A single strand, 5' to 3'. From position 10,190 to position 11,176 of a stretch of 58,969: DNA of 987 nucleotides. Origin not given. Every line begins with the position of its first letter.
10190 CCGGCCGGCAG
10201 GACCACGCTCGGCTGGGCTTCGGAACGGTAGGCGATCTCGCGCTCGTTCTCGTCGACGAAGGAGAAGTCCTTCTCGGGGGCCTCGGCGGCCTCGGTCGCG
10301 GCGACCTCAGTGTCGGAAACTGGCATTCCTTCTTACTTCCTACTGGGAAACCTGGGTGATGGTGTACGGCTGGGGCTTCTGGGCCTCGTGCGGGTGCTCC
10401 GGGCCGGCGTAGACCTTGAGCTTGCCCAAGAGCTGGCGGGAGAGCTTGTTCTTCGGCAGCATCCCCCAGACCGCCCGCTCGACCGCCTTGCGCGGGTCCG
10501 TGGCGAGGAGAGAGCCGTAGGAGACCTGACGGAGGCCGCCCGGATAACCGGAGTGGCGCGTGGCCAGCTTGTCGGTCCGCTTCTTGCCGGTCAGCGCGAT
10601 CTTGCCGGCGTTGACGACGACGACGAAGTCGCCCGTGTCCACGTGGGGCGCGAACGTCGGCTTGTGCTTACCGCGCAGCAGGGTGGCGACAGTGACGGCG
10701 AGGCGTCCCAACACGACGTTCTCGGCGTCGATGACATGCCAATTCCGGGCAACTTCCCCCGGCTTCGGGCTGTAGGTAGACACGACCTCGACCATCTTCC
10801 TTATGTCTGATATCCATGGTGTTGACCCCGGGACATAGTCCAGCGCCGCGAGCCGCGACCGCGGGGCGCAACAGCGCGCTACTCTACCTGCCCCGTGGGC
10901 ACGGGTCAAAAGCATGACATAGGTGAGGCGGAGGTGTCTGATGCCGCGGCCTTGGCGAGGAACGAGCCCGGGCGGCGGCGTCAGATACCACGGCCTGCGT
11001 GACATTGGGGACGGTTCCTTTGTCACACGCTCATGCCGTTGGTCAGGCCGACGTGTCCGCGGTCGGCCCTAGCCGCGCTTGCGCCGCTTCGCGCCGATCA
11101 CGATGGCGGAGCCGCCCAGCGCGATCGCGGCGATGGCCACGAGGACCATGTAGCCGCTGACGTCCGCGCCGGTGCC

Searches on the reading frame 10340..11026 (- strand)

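Call 71: search_protein_families(library=pfam, proteins=[window:10340-11026:-], max_evalue=0.01)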
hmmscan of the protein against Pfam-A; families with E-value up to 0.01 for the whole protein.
window:10340-11026:- (228 aa): 1 family
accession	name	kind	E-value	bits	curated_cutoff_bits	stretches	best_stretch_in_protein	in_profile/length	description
PF00572.24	Ribosomal_L13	-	5e-46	156.1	23.8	1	94-212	1-119/119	Ribosomal protein L13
